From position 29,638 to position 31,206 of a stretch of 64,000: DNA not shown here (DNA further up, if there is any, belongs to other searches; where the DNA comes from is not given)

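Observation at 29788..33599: FAD oxidoreductase + UbiA prenyltransferase + GT-C: a decaprenyl-phospho-arabinose-like donor module?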

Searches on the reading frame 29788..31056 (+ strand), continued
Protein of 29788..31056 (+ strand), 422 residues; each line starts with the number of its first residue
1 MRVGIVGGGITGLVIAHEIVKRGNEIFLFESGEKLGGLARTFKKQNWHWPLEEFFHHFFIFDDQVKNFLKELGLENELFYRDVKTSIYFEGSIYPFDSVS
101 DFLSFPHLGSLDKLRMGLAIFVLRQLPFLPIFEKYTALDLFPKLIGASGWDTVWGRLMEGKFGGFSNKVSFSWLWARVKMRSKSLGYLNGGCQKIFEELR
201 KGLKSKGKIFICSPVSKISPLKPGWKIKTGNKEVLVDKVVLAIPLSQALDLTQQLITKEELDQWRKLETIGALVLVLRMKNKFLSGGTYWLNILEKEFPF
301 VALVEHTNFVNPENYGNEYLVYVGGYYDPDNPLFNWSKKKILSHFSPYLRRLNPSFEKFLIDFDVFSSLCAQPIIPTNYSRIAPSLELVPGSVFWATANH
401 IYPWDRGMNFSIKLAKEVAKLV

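Call 91: search_protein_families(library=ncbifam, proteins=[L093:1826-2944:+, L091:12518-13543:+, L089:7298-8047:+, L093:375-1814:+, L089:11854-14322:+, L091:1388-3922:-, L043:13578-14528:+], max_evalue=0.001)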
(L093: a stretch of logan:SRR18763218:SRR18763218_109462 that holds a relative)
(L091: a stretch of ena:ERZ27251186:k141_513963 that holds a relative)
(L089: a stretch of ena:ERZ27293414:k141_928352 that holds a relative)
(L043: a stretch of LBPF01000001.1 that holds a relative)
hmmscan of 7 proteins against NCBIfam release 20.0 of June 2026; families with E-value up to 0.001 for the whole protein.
L093:1826-2944:+ (372 aa): 14 families
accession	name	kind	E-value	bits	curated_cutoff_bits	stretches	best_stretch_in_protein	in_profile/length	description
NF047588.1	GlcsyltransPgfSStrep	equivalog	4.1e-84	282.4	500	1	21-334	3-303/308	glycosyltransferase PgfS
NF007986.1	PRK10714.1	equivalog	2.9e-44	151.4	529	1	21-334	8-309/316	undecaprenyl-phosphate 4-deoxy-4-formamido-L-arabinose transferase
TIGR03937.1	PgaC_IcaA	equivalog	7.4e-14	51.5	422.3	1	8-126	34-135/407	poly-beta-1,6-N-acetyl-D-glucosamine synthase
TIGR04283.1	glyco_like_mftF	equivalog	1.5e-10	41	182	1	21-169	1-126/221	TIGR04283 family arsenosugar biosynthesis glycosyltransferase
NF007482.0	PRK10073.1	equivalog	2e-09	36.9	423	1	17-163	4-135/334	glycosyltransferase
NF041875.1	EPS_EpsD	equivalog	6.1e-09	35.7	370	1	21-148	1-111/325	exopolysaccharide biosynthesis glycosyltransferase EpsD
NF010496.0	PRK13915.1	equivalog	4.4e-07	29.3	262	1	18-139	30-140/307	glucosyl-3-phosphoglycerate synthase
NF047683.1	TeichurnBiosyTuaG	equivalog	2.3e-06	27.5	400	1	17-134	4-104/252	teichuronic acid biosynthesis protein TuaG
NF041391.1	DPhHxTase_Halo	equivalog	5.6e-06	25.5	375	1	79-158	32-110/213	dolichyl-phosphate hexose transferase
TIGR03965.1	mycofact_glyco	equivalog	7.2e-06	25.1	280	1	15-139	71-177/467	mycofactocin biosynthesis glycosyltransferase MftF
TIGR04242.1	nodulat_NodC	equivalog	8.6e-05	21.7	550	1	7-127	36-142/395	chitooligosaccharide synthase NodC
TIGR03111.1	glyc2_xrt_Gpos1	hypoth_equivalog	0.00017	20.5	363.95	1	16-147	46-162/439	TIGR03111 family XrtG-associated glycosyltransferase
TIGR03469.1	HpnB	hypoth_equivalog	0.00025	20.2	379.25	0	10-138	35-157/386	hopene-associated glycosyltransferase HpnB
NF058614.1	PPMAGASynPpgS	equivalog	0.00092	18.7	370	0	23-152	4-113/226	polyprenyl-phospho-N-acetylgalactosaminyl synthase PpgS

L091:12518-13543:+ (341 aa): 11 families
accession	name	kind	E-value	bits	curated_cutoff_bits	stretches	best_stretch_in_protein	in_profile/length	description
TIGR03965.1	mycofact_glyco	equivalog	8.1e-26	90.9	280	1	10-232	77-298/467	mycofactocin biosynthesis glycosyltransferase MftF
NF041875.1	EPS_EpsD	equivalog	1.4e-17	64.1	370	1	10-232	2-225/325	exopolysaccharide biosynthesis glycosyltransferase EpsD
NF041394.1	GtaseAglG_Halo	equivalog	6.2e-14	52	440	1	10-226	4-230/304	glucosyl-dolichyl phosphate glucuronosyltransferase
TIGR04283.1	glyco_like_mftF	equivalog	3.9e-10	39.7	182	1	10-109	2-97/221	TIGR04283 family arsenosugar biosynthesis glycosyltransferase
NF038302.1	EPS_HpsE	equivalog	1.4e-09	37.4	300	1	9-137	3-139/307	hormogonium polysaccharide biosynthesis glycosyltransferase HpsE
NF007482.0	PRK10073.1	equivalog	2.8e-09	36.4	423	1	4-95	3-96/334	glycosyltransferase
NF047683.1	TeichurnBiosyTuaG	equivalog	1.5e-07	31.4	400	1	7-110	6-112/252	teichuronic acid biosynthesis protein TuaG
TIGR03937.1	PgaC_IcaA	equivalog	9.3e-07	28.1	422.3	1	8-119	46-161/407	poly-beta-1,6-N-acetyl-D-glucosamine synthase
NF050050.1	ProtGlycPglI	equivalog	2.1e-06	27.4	500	1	8-95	3-94/306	GalNAc(5)-diNAcBac-PP-undecaprenol beta-1,3-glucosyltransferase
NF038299.1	EPS_HpsN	equivalog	5.5e-05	22.3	425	1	9-124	3-122/317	hormogonium polysaccharide biosynthesis glycosyltransferase HpsN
NF053739.1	GlytfEpsEBac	equivalog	0.00079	18.5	450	0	24-126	17-124/265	glycosyltransferase EpsE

L089:7298-8047:+ (249 aa): 13 families
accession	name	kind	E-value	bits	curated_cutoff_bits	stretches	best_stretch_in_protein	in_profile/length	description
NF007986.1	PRK10714.1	equivalog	7.5e-13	48.2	529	1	13-235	6-221/316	undecaprenyl-phosphate 4-deoxy-4-formamido-L-arabinose transferase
NF047588.1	GlcsyltransPgfSStrep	equivalog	2.3e-12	46.8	500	1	14-181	2-165/308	glycosyltransferase PgfS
TIGR04182.1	glyco_TIGR04182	equivalog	1.7e-11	44.1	325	1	15-222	2-197/293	S-layer glycoprotein N-glycosyltransferase AglJ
NF041391.1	DPhHxTase_Halo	equivalog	1.5e-09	37.2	375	1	47-218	26-187/213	dolichyl-phosphate hexose transferase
NF007482.0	PRK10073.1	equivalog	1.7e-09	37.1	423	1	12-120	5-106/334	glycosyltransferase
TIGR03937.1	PgaC_IcaA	equivalog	2.9e-09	36.4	422.3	1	7-125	39-151/407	poly-beta-1,6-N-acetyl-D-glucosamine synthase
NF038302.1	EPS_HpsE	equivalog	3.5e-07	29.5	300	1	14-122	2-109/307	hormogonium polysaccharide biosynthesis glycosyltransferase HpsE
NF050050.1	ProtGlycPglI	equivalog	1.2e-06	28.1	500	1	14-149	3-132/306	GalNAc(5)-diNAcBac-PP-undecaprenol beta-1,3-glucosyltransferase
NF041394.1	GtaseAglG_Halo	equivalog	1.3e-06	27.9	440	1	15-126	3-109/304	glucosyl-dolichyl phosphate glucuronosyltransferase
NF047683.1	TeichurnBiosyTuaG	equivalog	5.7e-06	26.1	400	1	13-118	6-105/252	teichuronic acid biosynthesis protein TuaG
NF010496.0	PRK13915.1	equivalog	1.8e-05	24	262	1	10-114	28-132/307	glucosyl-3-phosphoglycerate synthase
TIGR04283.1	glyco_like_mftF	equivalog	0.00013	21.6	182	1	15-125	1-98/221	TIGR04283 family arsenosugar biosynthesis glycosyltransferase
NF041875.1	EPS_EpsD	equivalog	0.00015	21.3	370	1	15-132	1-112/325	exopolysaccharide biosynthesis glycosyltransferase EpsD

L093:375-1814:+ (479 aa): 0 families

L089:11854-14322:+ (822 aa): 0 families

L091:1388-3922:- (844 aa): 0 families

L043:13578-14528:+ (316 aa): 17 families
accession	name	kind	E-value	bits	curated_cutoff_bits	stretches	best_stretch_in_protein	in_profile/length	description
NF007986.1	PRK10714.1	equivalog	4e-61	206.7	529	1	6-315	7-312/316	undecaprenyl-phosphate 4-deoxy-4-formamido-L-arabinose transferase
NF047588.1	GlcsyltransPgfSStrep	equivalog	5.1e-49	167.2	500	1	6-313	2-304/308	glycosyltransferase PgfS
TIGR04182.1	glyco_TIGR04182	equivalog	4.4e-20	72.3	325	1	7-304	2-290/293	S-layer glycoprotein N-glycosyltransferase AglJ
TIGR03937.1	PgaC_IcaA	equivalog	4.5e-15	55.5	422.3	1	6-116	46-153/407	poly-beta-1,6-N-acetyl-D-glucosamine synthase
NF041391.1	DPhHxTase_Halo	equivalog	1.3e-13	50.4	375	1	13-171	3-153/213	dolichyl-phosphate hexose transferase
NF047683.1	TeichurnBiosyTuaG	equivalog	2.4e-12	47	400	1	2-111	3-109/252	teichuronic acid biosynthesis protein TuaG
NF050050.1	ProtGlycPglI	equivalog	2e-10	40.6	500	1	6-125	3-120/306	GalNAc(5)-diNAcBac-PP-undecaprenol beta-1,3-glucosyltransferase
NF007482.0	PRK10073.1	equivalog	3.4e-09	36.2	423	1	2-112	3-109/334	glycosyltransferase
TIGR03965.1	mycofact_glyco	equivalog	5.1e-09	35.5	280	1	5-114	74-180/467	mycofactocin biosynthesis glycosyltransferase MftF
TIGR04283.1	glyco_like_mftF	equivalog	1e-08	35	182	1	7-134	1-118/221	TIGR04283 family arsenosugar biosynthesis glycosyltransferase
NF010496.0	PRK13915.1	equivalog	1.9e-08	33.7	262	1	4-113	30-142/307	glucosyl-3-phosphoglycerate synthase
NF058614.1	PPMAGASynPpgS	equivalog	3.6e-08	33.1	370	1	6-170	1-164/226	polyprenyl-phospho-N-acetylgalactosaminyl synthase PpgS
NF041875.1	EPS_EpsD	equivalog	4.5e-08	32.9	370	1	7-120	1-111/325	exopolysaccharide biosynthesis glycosyltransferase EpsD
NF045692.1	OglycostaseCruG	equivalog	1.2e-07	31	600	1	7-121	43-161/386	2'-O-glycosyltransferase CruG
NF038302.1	EPS_HpsE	equivalog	5.8e-07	28.8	300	1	5-98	1-96/307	hormogonium polysaccharide biosynthesis glycosyltransferase HpsE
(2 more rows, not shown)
